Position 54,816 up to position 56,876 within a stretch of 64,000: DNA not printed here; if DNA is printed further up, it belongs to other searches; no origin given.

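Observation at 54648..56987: HerA/FtsK-type ATPase gene inserted inside the origin region between rpmH and dnaA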

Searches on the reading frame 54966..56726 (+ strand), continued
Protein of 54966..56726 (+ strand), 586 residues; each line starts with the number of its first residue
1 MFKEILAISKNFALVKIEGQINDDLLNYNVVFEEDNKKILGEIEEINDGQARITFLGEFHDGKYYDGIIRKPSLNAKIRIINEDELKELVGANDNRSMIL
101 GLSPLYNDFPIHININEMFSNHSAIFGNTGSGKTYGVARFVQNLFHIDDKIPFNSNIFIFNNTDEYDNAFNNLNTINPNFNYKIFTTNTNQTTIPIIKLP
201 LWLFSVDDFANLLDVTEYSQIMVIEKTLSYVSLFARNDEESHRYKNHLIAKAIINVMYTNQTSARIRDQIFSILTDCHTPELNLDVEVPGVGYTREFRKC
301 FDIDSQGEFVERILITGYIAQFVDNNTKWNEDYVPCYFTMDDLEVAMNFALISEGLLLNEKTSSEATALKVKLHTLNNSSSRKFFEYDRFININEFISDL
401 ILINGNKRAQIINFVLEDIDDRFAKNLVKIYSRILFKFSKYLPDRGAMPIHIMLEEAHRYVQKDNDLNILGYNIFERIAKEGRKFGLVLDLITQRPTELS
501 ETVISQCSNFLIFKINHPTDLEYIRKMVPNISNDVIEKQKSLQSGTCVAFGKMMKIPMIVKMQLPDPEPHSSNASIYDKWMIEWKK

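Call 33: search_solved_structures(query=A1, max_evalue=0.001, show_alignments=2)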
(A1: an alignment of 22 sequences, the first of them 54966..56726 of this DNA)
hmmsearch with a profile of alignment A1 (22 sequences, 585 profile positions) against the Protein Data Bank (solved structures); distinct sequences matched with E-value up to 0.001: 9.
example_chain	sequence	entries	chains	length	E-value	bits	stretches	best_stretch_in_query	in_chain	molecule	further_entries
9c1m_M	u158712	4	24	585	4.6e-50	173.9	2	428-584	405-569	ATP-binding protein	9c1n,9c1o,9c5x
8xau_A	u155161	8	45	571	4.8e-40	140.9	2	392-583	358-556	ATP-binding protein | HerA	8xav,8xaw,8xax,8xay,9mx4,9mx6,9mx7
8ziq_M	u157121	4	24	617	6.6e-36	127.2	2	425-584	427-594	HerA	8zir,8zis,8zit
4d2i_A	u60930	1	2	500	8.8e-34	120.2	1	386-579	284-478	HERA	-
8wiv_A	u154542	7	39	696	1.8e-33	119.1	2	42-210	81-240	Helicase HerA central domain-containing protein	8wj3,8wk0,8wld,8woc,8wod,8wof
8yho_A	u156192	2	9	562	4.2e-29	104.7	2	416-559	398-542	DUF87 domain-containing protein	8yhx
8j4u_M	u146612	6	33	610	3.3e-28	101.8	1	424-579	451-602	Nucleoside triphosphate hydrolase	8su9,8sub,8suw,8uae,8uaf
9x1l_A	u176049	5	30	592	3e-21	78.8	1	446-561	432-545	DNA helicase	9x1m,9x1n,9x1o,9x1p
8wet_A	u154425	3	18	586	1.1e-06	30.7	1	434-525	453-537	TdpA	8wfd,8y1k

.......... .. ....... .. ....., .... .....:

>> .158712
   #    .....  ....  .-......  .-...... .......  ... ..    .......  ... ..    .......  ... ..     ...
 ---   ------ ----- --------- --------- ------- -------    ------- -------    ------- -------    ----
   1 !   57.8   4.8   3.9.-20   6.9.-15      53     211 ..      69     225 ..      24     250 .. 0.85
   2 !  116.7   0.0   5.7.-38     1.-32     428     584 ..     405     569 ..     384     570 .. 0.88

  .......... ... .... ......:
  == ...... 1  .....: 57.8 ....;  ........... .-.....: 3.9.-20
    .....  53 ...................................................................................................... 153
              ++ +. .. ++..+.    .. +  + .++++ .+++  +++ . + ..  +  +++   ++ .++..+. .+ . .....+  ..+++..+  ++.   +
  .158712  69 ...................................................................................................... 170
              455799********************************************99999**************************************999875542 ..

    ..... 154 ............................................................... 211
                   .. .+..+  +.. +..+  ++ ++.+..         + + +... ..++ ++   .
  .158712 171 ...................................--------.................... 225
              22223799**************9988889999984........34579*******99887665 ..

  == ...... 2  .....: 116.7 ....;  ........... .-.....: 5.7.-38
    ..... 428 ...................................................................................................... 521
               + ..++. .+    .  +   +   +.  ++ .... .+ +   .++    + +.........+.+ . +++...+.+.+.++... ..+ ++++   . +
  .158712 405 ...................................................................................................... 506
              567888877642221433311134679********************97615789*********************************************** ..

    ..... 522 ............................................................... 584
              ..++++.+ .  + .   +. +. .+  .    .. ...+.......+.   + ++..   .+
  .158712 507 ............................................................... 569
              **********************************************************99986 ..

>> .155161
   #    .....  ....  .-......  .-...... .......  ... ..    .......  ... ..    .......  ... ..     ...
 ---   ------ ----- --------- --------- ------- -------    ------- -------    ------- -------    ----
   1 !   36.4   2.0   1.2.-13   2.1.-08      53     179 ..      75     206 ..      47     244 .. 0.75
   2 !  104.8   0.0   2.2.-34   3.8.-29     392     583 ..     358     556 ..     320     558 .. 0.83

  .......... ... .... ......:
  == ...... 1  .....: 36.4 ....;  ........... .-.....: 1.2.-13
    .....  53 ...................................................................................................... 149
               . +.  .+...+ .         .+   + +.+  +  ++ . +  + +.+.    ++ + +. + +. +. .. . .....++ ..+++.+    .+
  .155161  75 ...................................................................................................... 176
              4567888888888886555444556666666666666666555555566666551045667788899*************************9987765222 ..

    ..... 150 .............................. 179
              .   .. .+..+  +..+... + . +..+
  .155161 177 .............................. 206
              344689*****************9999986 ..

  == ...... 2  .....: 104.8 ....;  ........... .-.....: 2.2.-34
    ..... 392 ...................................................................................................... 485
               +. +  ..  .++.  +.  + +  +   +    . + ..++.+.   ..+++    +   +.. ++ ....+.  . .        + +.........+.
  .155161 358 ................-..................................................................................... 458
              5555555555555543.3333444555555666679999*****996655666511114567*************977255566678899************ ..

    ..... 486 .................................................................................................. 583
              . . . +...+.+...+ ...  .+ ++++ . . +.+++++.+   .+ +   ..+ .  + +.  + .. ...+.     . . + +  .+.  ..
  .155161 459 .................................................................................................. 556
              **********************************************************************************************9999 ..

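Call 36: predict_structure(alignment_id=A1)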
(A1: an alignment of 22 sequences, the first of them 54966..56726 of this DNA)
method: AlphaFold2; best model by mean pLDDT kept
length: 586 residues; sequences in the alignment: 22
mean_pLDDT: 53.2   pTM: 0.44
mean pLDDT of the five models: 53.2, 48.8, 47.0, 46.8, 44.5
residues with pLDDT >= 90: 2; 70-90: 145; 50-70: 175; < 50: 264
segments of 3 or more residues with pLDDT < 50: 100-105, 113-155, 259-315, 330-336, 439-586
pLDDT, mean of each block of 10 residues (from residue 1): 85 82 70 85 83 80 61 86 69 56 49 43 35 35 43 51 55 59 77 78 73 72 75 61 60 53 46 41 35 31 36 49 58 51 72 62 66 76 75 69 60 69 63 56 33 25 25 23 22 24 27 36 38 40 32 26 31 32 26
secondary structure, 60 per line:
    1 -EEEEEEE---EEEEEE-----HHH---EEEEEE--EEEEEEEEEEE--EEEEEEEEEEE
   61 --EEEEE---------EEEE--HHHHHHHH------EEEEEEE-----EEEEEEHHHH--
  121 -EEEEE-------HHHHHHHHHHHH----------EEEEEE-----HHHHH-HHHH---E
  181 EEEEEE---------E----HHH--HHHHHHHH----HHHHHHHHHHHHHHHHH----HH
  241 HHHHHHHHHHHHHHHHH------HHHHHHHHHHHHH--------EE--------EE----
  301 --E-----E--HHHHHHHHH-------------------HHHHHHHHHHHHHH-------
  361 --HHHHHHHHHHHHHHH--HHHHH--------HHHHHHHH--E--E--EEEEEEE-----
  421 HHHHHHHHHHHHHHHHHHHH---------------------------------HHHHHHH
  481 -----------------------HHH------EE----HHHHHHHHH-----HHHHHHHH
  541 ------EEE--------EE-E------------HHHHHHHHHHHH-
elements in order: E2-8 E12-17 E29-34 E37-47 E50-60 E63-67 E77-80 H83-90 E97-103 E109-114 H115-118 E122-126 H134-145 E156-161 H167-171 H173-176 E180-186 H206-213 H218-234 H239-257 H264-276 H312-320 H340-353 H363-377 H380-384 H393-400 E409-415 H421-440 H474-480 H519-527 H533-540 E547-549 H574-585

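Call 40: find_encoding_contigs(protein=P0002, flank=10000, max_places=2)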
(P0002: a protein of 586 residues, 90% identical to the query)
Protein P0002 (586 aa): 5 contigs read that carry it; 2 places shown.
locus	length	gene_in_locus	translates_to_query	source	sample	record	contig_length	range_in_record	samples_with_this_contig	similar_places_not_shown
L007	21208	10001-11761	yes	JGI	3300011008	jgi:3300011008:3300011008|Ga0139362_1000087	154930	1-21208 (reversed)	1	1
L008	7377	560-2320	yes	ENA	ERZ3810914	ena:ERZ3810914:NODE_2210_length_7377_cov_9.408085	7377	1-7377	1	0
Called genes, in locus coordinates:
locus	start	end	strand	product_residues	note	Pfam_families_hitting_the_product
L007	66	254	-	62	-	PF06612:DUF1146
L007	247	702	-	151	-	PF02502:LacAB_rpiB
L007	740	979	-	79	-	PF01197:Ribosomal_L31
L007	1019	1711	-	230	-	PF00657:Lipase_GDSL, PF13472:Lipase_GDSL_2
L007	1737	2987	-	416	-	PF00275:EPSP_synthase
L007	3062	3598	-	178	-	PF02659:Mntp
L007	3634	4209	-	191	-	PF09551:Spore_II_R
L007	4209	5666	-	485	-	PF02195:ParB_N, PF17762:HTH_ParB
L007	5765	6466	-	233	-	PF02527:GidB, PF05175:MTS (weak), PF13847:Methyltransf_31 (weak)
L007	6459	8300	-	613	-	PF00890:FAD_binding_2 (faint), PF01134:GIDA, PF07992:Pyr_redox_2 (weak), PF21680:GIDA_C_1st, PF13932:SAM_GIDA_C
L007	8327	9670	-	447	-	PF10396:TrmE_N, PF00350:Dynamin_N (faint), PF12631:MnmE_helical, PF01926:MMR_HSR1, PF02421:FeoB_N (weak)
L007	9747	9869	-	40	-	PF00468:Ribosomal_L34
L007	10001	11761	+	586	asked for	PF01935:DUF87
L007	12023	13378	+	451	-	PF11638:DnaA_N, PF00308:Bac_DnaA, PF01695:IstB_IS21, PF13401:AAA_22 (faint), PF00004:AAA, PF08299:Bac_DnaA_C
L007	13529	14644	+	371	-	PF00712:DNA_pol3_beta, PF02767:DNA_pol3_beta_2, PF02768:DNA_pol3_beta_3, PF00712:DNA_pol3_beta (weak)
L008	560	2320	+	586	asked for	PF01935:DUF87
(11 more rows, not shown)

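Call 41: search_protein_representatives(protein=window:54966-56726:+)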
Query: 586 residues. Proteins with E-value up to 0.001 (for the whole library): 4447; up to 1e-10: 1881; up to 1e-30: 190. The best 150 are listed.
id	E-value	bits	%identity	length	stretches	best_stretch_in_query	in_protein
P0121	1.4e-188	644.8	51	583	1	1-583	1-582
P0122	6.2e-188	642.7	50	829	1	1-580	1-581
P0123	2.0e-183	627.8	47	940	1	1-580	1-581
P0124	8.2e-155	533.3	43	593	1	10-583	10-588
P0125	1.8e-152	525.6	44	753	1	4-581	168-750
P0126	1.2e-143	496.5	41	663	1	7-581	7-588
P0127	1.8e-143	495.9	41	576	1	4-580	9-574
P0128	9.7e-129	447.3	38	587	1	1-580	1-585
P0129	2.3e-125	436.1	38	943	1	1-582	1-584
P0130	1.5e-111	390.5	38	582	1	1-581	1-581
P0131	7.9e-110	384.8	47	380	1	205-582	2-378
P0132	1.6e-108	380.5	52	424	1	255-580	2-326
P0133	9.6e-92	325.1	38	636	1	27-580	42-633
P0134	1.0e-89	318.4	34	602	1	25-581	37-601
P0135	1.3e-88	314.8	32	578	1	11-582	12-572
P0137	6.6e-85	302.6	32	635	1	48-581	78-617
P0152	3.5e-58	214.4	31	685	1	69-583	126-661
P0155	2.1e-56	208.5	29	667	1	96-583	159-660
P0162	1.4e-54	202.4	30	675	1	63-583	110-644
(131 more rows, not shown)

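Call 42: search_protein_families(library=pfam, proteins=[P0121, P0122, P0123, P0124, P0125, P0126, P0127, P0128, P0129, P0130], max_evalue=0.001)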
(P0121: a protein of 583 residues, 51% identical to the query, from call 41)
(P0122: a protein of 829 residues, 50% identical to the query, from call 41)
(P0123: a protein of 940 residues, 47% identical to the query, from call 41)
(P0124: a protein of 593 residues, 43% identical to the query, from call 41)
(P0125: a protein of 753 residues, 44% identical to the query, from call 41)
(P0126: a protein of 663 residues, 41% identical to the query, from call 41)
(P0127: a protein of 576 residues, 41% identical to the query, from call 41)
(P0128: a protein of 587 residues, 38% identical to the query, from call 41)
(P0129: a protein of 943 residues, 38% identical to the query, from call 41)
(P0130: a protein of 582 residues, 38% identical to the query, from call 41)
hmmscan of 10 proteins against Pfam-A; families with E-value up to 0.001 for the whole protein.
P0121 (583 aa): 1 family
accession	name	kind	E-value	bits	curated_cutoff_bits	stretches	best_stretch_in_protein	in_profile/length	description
PF01935.23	DUF87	-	8.3e-12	46.1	23.2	1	100-270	3-162/220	Helicase HerA, central domain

P0122 (829 aa): 1 family
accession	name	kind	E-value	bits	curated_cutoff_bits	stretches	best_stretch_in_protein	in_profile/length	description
PF01935.23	DUF87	-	1e-20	75.3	23.2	1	108-248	9-138/220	Helicase HerA, central domain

P0123 (940 aa): 1 family
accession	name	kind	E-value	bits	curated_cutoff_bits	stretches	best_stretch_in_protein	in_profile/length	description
PF01935.23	DUF87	-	4.4e-20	73.2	23.2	1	109-252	10-142/220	Helicase HerA, central domain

P0124 (593 aa): 3 families
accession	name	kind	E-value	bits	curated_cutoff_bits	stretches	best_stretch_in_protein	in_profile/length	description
PF01935.23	DUF87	-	2.2e-24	87.3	23.2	1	111-277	9-164/220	Helicase HerA, central domain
PF01580.24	FtsK_SpoIIIE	-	1.7e-05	24.8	24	0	126-150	40-64/221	FtsK/SpoIIIE family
PF10412.15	TrwB_AAD_bind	-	6.3e-05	22.5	20.5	1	125-177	15-61/387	Type IV secretion-system coupling protein DNA-binding domain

P0125 (753 aa): 2 families
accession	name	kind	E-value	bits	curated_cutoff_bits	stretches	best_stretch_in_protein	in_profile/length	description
PF01935.23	DUF87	-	6e-21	76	23.2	1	268-439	2-158/220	Helicase HerA, central domain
PF01580.24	FtsK_SpoIIIE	-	5.1e-05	23.3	24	0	290-332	40-80/221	FtsK/SpoIIIE family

P0126 (663 aa): 2 families
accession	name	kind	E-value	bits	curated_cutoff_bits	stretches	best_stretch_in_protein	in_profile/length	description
PF01935.23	DUF87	-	8.8e-21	75.4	23.2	1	111-236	9-123/220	Helicase HerA, central domain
PF01580.24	FtsK_SpoIIIE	-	5.7e-05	23.1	24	0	470-504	186-220/221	FtsK/SpoIIIE family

P0127 (576 aa): 3 families
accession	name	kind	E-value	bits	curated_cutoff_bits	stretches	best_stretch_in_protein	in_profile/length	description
PF01935.23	DUF87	-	1e-25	91.6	23.2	1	106-253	2-145/220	Helicase HerA, central domain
PF01580.24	FtsK_SpoIIIE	-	5.2e-06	26.5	24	0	126-154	39-66/221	FtsK/SpoIIIE family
PF10412.15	TrwB_AAD_bind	-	0.00094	18.6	20.5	0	128-179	16-61/387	Type IV secretion-system coupling protein DNA-binding domain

P0128 (587 aa): 2 families
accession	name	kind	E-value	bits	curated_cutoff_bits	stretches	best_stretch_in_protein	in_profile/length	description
PF01935.23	DUF87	-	2.2e-16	61.1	23.2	1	119-288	18-172/220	Helicase HerA, central domain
PF01580.24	FtsK_SpoIIIE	-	0.0001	22.3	24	1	119-153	35-68/221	FtsK/SpoIIIE family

P0129 (943 aa): 1 family
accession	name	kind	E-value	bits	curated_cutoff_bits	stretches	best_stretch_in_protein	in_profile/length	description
PF01935.23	DUF87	-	6.7e-16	59.5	23.2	1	104-423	5-205/220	Helicase HerA, central domain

P0130 (582 aa): 1 family
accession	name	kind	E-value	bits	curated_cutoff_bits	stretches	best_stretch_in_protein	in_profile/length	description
PF01935.23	DUF87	-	7.4e-14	52.8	23.2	1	107-262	7-145/220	Helicase HerA, central domain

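Call 45: find_related_loci(query=A2, collection=genome_contigs, flank=6000)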
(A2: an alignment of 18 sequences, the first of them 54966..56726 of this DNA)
Query A2 (586 aa) in genome_contigs; peptide patterns used: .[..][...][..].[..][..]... (x = any residue, [..] = any of these).
600 stretches matched a pattern (row limit reached: there are more); 570 encode a relative of the query (tblastn E <= 1e-3); the best 80 are kept; 80 distinct loci.
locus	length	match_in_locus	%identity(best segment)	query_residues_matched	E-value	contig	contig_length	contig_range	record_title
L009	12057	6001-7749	77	1-585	0e+0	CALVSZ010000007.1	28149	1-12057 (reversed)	MAG: uncultured Bacilli bacterium isolate BRZ_NS__bin83 genome assembly, contig: BRZ_NS__NODE_1668_length_28149_cov_5.15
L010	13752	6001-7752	78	1-585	0e+0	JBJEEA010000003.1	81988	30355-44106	MAG: Bacilli bacterium isolate LOHA26_bin.017 NODE_111_length_81988_cov_10.532411, whole genome shotgun sequence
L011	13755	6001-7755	75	1-585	0e+0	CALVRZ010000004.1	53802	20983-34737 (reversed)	MAG: uncultured Bacilli bacterium isolate BRZ_EL__bin60 genome assembly, contig: BRZ_EL__NODE_680_length_53802_cov_7.257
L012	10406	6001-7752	77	1-585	0e+0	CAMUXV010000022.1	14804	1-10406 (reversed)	MAG TPA_asm: uncultured Bacillales bacterium isolate SRR8387720_bin.82_metaWRAP_v1.3_MAG genome assembly, contig: ERZ142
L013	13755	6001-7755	72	1-585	0e+0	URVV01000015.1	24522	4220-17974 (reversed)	uncultured Tenericutes bacterium isolate UMGS1402 genome assembly, contig: NODE_38_length_24522_cov_4.851555, whole geno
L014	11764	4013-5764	74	1-585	0e+0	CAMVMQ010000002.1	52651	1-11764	MAG TPA_asm: uncultured Bacillales bacterium isolate SRR8387715_bin.84_metaWRAP_v1.3_MAG genome assembly, contig: ERZ142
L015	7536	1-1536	73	74-585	0e+0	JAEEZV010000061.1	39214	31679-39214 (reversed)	MAG: Bacillales bacterium isolate Tb.RUG.93 k141_8092982_flag=0_multi=80.9949_len=39214, whole genome shotgun sequence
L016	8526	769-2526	56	1-586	0e+0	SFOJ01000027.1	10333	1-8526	MAG: Mollicutes bacterium isolate W3P13.010 Contig2501, whole genome shotgun sequence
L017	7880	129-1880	56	1-586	0e+0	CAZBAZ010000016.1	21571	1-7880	MAG TPA_asm: uncultured Clostridium sp. isolate binchicken_co354_412 genome assembly, contig: NODE_2442_length_21571_cov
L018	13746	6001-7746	57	1-582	0e+0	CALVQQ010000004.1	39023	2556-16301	MAG: uncultured Bacilli bacterium isolate BRZ_BP__bin85 genome assembly, contig: BRZ_BP__NODE_1573_length_39023_cov_9.18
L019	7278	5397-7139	56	1-582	0e+0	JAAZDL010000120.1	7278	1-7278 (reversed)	MAG: Mycoplasmatota bacterium isolate AS09scLD_156 255349_AS09, whole genome shotgun sequence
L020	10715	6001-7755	55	1-585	0e+0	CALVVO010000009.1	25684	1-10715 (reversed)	MAG: uncultured Bacilli bacterium isolate BRZ_DA__bin2 genome assembly, contig: BRZ_DA__NODE_2202_length_25684_cov_8.296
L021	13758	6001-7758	55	1-586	0e+0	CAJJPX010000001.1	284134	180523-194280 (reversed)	MAG TPA_asm: uncultured Clostridium sp. isolate ERR321635-bin.24 genome assembly, contig: NODE_2_length_284134_cov_77.16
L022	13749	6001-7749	54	1-580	0e+0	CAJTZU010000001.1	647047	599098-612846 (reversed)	MAG TPA_asm: uncultured Bacilli bacterium isolate MGBC118066 genome assembly, contig: MGBC118066.1, whole genome shotgun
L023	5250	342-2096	54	1-586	0e+0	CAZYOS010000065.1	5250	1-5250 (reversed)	MAG TPA_asm: uncultured Clostridium sp. isolate SRP294416_co3_872 genome assembly, contig: NODE_39554_length_5250_cov_5.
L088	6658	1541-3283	49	1-580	0e+0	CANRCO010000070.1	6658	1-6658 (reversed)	MAG: uncultured Bacilli bacterium isolate Lapin-027__bin76 genome assembly, contig: Lapin-027__NODE_12498_length_6658_co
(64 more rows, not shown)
